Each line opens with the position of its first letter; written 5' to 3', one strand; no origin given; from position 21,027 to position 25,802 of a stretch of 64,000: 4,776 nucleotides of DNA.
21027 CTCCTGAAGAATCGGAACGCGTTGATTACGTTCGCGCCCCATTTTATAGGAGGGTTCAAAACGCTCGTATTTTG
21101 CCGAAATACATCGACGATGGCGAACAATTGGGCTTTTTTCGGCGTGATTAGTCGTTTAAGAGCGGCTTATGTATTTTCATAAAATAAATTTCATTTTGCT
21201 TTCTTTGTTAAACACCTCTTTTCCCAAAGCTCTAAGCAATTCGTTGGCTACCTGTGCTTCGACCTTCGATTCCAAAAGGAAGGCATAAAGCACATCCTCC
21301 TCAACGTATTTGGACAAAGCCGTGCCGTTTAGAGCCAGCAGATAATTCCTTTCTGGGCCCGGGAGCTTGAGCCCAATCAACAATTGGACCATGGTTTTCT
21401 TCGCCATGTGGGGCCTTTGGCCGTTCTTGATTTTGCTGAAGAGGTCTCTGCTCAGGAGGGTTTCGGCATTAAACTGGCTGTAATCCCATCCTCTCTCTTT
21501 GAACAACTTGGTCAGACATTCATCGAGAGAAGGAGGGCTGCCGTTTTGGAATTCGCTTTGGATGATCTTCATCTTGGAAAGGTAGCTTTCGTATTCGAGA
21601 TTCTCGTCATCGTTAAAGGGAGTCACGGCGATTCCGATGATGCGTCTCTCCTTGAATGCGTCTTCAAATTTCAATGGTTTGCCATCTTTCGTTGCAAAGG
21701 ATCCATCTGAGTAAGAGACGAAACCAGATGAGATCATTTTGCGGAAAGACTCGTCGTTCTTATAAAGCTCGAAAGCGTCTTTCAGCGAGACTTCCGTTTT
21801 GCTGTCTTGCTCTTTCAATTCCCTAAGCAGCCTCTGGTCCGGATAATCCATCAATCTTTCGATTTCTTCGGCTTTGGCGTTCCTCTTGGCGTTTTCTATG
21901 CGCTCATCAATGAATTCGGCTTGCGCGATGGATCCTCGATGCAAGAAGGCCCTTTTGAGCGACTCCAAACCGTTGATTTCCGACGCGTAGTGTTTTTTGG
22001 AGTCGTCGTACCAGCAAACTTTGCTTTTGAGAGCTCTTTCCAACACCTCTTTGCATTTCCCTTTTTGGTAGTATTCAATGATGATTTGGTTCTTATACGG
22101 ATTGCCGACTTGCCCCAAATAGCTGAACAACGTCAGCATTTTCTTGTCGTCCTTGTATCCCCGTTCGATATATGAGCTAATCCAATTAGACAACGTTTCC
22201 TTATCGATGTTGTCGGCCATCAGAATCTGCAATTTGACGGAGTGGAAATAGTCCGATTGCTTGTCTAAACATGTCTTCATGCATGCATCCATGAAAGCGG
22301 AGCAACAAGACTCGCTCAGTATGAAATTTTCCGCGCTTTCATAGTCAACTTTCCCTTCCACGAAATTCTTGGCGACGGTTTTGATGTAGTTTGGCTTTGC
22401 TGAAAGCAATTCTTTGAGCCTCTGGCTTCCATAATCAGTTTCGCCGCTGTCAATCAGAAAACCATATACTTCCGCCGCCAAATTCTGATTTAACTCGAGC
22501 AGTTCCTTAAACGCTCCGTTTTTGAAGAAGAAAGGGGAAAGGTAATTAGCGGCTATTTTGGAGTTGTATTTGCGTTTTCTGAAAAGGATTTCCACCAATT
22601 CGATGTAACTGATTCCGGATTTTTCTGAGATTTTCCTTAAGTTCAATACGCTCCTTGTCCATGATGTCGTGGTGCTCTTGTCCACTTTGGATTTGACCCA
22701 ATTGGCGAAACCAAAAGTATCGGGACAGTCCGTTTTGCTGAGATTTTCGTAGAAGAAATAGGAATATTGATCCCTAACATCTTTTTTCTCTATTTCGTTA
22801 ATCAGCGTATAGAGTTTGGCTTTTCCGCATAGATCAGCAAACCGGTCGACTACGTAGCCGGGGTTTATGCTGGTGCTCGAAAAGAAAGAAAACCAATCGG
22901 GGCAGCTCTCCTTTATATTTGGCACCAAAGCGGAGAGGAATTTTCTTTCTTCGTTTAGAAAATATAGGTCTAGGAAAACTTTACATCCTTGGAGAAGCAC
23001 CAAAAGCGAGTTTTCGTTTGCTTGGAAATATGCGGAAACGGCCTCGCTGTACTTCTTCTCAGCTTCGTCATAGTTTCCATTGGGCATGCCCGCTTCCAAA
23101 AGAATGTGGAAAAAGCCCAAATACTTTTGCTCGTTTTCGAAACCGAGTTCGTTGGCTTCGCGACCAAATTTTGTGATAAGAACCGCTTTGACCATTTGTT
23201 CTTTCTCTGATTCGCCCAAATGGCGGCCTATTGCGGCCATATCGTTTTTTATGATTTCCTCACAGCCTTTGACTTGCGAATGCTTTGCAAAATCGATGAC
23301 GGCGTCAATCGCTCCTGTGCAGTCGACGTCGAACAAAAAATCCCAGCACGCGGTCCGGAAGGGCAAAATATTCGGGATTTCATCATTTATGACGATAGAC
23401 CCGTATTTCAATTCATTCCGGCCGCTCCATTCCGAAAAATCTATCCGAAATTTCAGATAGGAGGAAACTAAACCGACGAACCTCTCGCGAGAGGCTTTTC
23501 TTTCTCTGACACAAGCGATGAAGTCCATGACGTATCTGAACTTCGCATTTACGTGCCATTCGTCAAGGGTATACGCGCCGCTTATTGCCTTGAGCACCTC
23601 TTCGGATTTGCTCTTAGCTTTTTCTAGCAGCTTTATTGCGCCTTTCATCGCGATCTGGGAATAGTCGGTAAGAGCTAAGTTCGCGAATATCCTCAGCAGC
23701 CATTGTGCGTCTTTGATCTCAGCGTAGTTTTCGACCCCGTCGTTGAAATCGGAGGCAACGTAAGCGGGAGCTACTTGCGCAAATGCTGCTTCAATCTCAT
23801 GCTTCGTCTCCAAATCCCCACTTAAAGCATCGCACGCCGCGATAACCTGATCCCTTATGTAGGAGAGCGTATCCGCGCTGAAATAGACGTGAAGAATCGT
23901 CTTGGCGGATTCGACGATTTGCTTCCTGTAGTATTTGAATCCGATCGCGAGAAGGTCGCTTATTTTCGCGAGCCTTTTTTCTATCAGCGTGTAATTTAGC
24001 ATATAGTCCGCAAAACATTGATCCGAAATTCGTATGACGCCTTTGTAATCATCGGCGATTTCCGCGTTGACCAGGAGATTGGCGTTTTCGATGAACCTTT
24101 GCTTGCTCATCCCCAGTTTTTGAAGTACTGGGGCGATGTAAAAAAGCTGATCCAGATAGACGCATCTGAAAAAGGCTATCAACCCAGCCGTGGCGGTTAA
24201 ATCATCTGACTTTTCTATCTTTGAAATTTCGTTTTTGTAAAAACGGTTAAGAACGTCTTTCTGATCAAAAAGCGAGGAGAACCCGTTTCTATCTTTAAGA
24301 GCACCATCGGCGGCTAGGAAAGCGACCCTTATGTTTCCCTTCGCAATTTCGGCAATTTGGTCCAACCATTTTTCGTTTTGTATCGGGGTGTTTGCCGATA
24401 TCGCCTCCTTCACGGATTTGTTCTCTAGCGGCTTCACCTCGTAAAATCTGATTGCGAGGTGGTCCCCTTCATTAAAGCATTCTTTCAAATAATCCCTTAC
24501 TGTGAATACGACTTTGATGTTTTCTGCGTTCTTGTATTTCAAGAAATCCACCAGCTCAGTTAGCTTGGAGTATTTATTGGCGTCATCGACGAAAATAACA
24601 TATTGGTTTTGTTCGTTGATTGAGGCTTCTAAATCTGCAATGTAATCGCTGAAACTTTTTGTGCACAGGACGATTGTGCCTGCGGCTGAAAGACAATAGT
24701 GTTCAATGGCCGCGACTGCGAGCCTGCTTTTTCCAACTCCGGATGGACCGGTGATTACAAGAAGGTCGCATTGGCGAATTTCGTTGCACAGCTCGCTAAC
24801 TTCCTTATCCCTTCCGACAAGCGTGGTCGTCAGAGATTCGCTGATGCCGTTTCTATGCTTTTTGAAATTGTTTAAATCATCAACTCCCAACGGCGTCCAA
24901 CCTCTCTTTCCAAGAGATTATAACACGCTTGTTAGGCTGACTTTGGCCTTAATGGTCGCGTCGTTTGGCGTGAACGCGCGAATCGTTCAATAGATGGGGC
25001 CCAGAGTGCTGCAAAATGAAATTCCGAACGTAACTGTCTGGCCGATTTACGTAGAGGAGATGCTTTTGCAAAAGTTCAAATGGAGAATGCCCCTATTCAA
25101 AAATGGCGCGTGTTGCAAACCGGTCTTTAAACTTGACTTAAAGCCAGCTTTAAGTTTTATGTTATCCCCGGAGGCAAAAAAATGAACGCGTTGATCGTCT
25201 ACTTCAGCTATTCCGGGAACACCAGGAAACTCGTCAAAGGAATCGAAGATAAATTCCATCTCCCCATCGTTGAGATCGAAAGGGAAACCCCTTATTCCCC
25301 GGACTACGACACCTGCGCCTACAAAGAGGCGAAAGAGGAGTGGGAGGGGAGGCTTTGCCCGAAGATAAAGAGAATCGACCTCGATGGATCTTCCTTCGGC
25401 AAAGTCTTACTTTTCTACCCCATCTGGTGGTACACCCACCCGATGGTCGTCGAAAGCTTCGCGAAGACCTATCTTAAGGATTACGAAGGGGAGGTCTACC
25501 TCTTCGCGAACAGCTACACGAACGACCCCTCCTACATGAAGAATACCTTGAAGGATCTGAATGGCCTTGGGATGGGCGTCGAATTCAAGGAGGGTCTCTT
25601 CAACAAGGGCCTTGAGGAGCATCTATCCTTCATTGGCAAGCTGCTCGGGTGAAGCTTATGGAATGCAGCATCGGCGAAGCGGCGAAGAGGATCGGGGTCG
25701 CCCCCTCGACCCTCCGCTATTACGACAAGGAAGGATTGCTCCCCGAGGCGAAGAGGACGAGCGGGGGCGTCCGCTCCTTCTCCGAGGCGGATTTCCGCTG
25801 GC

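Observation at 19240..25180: AT-rich island beside tRNA-Pro with a STAND-like NTPase-HTH giant and a coupled DUF4417 / toxin-like / immunity-like operon: candidate undescribed conflict or defence system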

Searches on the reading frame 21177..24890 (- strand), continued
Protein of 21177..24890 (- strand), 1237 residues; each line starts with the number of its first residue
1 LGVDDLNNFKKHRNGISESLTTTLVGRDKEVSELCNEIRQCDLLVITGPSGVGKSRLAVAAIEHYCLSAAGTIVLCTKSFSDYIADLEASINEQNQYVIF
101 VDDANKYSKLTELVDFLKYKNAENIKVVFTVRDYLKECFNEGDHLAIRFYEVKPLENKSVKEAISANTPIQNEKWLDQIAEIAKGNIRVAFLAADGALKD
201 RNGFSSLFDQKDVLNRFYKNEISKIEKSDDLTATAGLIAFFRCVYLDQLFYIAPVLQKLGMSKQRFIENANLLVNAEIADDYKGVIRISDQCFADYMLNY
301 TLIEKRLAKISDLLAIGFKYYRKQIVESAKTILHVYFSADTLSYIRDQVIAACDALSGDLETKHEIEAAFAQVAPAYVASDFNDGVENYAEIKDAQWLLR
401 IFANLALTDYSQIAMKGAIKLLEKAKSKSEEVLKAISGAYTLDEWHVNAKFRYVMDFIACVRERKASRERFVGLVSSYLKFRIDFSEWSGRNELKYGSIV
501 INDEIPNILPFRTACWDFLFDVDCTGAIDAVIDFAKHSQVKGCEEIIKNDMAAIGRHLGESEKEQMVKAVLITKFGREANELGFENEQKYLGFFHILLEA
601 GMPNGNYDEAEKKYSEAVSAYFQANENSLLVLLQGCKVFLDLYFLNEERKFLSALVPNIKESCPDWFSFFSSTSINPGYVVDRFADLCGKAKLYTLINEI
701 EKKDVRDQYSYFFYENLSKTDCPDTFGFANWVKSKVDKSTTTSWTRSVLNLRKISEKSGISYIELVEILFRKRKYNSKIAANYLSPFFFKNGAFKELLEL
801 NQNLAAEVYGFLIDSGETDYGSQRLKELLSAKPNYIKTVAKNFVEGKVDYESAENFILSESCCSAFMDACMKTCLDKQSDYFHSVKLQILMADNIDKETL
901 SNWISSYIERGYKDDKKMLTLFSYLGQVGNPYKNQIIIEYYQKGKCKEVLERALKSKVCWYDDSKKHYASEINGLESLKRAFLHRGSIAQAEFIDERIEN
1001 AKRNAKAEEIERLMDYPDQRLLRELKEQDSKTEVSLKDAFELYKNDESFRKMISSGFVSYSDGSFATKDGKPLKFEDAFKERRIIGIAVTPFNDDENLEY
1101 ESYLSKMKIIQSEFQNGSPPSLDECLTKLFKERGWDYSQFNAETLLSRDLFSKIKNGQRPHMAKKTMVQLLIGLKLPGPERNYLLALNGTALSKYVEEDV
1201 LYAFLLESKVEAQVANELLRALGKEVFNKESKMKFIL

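Call 93: search_protein_families(library=pfam, alignment_id=A6, max_evalue=0.05)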
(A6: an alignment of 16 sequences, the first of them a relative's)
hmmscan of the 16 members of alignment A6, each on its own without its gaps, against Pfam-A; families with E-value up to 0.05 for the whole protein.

A. member 1, P0121 (1237 aa): 10 families
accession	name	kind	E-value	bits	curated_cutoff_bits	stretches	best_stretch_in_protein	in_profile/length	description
PF20720.3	nSTAND3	-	1e-07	32.2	27.2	1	32-135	8-114/155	Novel STAND NTPase 3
PF20703.3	nSTAND1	-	2.3e-07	31.2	27.1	1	25-60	17-52/379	Novel STAND NTPase 1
PF13191.12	AAA_16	-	1.8e-06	29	32.6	1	24-84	2-70/167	AAA ATPase domain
PF25199.1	nSTAND_NTPase5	-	7.3e-06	26.3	34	1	35-133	35-134/145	Novel STAND NTPase 5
PF13173.12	AAA_14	-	0.0018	18.7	27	1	43-130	4-96/129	AAA domain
PF13401.12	AAA_22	-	0.0021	18.8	27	0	40-68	4-32/130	AAA domain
PF25201.1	nSTAND6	-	0.0062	17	27.7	1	24-65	1-42/148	Novel STAND NTPase 6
PF24883.2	NPHP3_N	-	0.013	16.1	24.8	0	28-66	9-47/164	Nephrocystin 3, N-terminal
PF03193.22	RsgA_GTPase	-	0.022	15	30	0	7-58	73-123/174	RsgA GTPase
PF02562.22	PhoH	-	0.05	13.5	27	0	28-66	6-45/205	PhoH-like protein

B. families by the number of members that match (of 16 scanned): 20 families
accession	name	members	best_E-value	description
PF20720.3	nSTAND3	16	8.8e-10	Novel STAND NTPase 3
PF13191.12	AAA_16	16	7.4e-08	AAA ATPase domain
PF20703.3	nSTAND1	16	2.3e-07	Novel STAND NTPase 1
PF25199.1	nSTAND_NTPase5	15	2.9e-06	Novel STAND NTPase 5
PF00931.28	NB-ARC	13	4.9e-07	NB-ARC domain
PF21960.2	RCF1-5-like_lid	13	1.1e-05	RCF1/5-like, AAA+ ATPase lid domain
PF13173.12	AAA_14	13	0.0012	AAA domain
PF25201.1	nSTAND6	12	0.00027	Novel STAND NTPase 6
PF13401.12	AAA_22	12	0.00086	AAA domain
PF02562.22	PhoH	8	0.013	PhoH-like protein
PF01637.24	ATPase_2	6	1.7e-05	ATPase domain predominantly from Archaea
PF24883.2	NPHP3_N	6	0.00084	Nephrocystin 3, N-terminal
PF13443.12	HTH_26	4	0.0032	Cro/C1-type HTH DNA-binding domain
PF00004.35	AAA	3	0.0012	ATPase family associated with various cellular activities (AAA)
PF03193.22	RsgA_GTPase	3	0.012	RsgA GTPase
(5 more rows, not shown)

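Call 102: find_encoding_contigs(protein=P0122, flank=6000, max_places=2)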
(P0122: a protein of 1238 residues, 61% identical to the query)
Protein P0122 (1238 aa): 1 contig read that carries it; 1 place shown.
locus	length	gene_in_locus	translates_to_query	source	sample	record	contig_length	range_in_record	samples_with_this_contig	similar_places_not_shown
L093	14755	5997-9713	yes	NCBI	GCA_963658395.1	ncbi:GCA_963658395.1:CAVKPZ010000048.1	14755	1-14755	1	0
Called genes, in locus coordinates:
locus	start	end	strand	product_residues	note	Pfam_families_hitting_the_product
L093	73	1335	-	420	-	PF09563:RE_LlaJI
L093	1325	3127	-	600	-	PF07728:AAA_5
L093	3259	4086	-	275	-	-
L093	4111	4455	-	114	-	-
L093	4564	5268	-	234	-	-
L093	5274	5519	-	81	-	-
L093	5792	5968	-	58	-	-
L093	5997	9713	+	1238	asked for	PF13191:AAA_16 (faint), PF20703:nSTAND1 (faint), PF20720:nSTAND3 (weak), PF25199:nSTAND_NTPase5 (weak)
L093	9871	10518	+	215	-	PF14386:DUF4417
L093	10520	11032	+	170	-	-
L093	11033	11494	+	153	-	-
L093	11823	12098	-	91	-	-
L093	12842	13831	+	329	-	PF13749:HATPase_c_4 (weak)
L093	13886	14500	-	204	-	-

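Call 107: search_protein_families(library=padloc, proteins=[L093:1325-3127:-], max_evalue=0.001)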
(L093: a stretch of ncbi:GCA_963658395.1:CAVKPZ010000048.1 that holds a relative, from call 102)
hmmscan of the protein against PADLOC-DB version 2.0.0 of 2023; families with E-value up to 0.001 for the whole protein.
L093:1325-3127:- (600 aa): 2 families
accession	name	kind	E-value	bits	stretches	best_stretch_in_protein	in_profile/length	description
PDLC03448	REase_II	-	7.6e-46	154.6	2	323-539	599-830/857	Type II restriction enzyme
PDLC03547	REase_II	-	4.7e-45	152.2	1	260-560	258-563/585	Type II restriction enzyme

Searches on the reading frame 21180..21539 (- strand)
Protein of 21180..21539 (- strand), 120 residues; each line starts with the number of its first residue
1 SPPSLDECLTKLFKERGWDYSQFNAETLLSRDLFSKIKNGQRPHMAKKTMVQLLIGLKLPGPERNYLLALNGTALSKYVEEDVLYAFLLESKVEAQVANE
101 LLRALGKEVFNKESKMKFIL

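Call 70: search_solved_structures(query=A3, max_evalue=1)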
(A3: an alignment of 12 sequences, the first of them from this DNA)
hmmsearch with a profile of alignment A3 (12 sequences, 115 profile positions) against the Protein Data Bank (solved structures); distinct sequences matched with E-value up to 1: 1.
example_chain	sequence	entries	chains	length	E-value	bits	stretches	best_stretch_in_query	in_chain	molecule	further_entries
4drr_A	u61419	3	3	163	0.23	15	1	53-98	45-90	Outer capsid protein VP4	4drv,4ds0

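Call 71: search_protein_families(library=pfam, alignment_id=A3, max_evalue=0.1)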
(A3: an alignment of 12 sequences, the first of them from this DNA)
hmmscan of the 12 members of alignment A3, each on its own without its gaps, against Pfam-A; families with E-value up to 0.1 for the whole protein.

A. member 1, seq(120 aa): 0 families

B. families by the number of members that match (of 12 scanned): 11 families
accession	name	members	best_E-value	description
PF13443.12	HTH_26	9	0.00013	Cro/C1-type HTH DNA-binding domain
PF12844.13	HTH_19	4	0.0014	Helix-turn-helix domain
PF23401.1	HTH_Card1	1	0.0019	Card1 hinge domain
PF04869.20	Uso1_p115_head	1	0.0036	Uso1 / p115 like vesicle tethering protein, head region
PF22746.1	SHOCT-like_DUF2089-C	1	0.0056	SHOCT-like domain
PF02431.20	Chalcone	1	0.042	Chalcone-flavanone isomerase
PF08866.15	DUF1831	1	0.046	Putative amino acid metabolism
PF01381.28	HTH_3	1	0.052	Helix-turn-helix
PF09109.15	Xol-1_GHMP-like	1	0.074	Switch protein XOL-1, GHMP-like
PF16076.10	Acyltransf_C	1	0.078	Acyltransferase C-terminus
PF19120.5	DUF5804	1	0.091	Family of unknown function (DUF5804)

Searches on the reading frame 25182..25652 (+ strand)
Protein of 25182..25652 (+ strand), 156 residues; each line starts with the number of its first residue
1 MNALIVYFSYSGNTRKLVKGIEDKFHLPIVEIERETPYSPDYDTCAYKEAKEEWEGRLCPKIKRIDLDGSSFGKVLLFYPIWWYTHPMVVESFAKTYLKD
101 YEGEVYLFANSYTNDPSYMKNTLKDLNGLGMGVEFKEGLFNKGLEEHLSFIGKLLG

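Call 101: find_encoding_contigs(protein=window:25182-25652:+, flank=9000, max_places=6)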
Protein window:25182-25652:+ (156 aa): 1 contig read that carries it; 1 place shown.
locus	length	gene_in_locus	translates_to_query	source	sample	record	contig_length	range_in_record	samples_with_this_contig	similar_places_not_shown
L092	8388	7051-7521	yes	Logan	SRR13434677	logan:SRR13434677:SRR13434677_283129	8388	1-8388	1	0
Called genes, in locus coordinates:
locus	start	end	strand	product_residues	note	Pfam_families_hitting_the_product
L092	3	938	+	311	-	?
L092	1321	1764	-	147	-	-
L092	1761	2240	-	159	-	-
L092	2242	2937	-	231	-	PF14386:DUF4417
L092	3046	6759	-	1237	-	PF13191:AAA_16 (weak), PF20703:nSTAND1 (faint), PF20720:nSTAND3 (weak), PF25199:nSTAND_NTPase5 (weak)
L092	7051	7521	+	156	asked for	PF12682:Flavodoxin_4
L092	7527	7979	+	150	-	PF00376:MerR, PF13411:MerR_1, PF09278:MerR-DNA-bind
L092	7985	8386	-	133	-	?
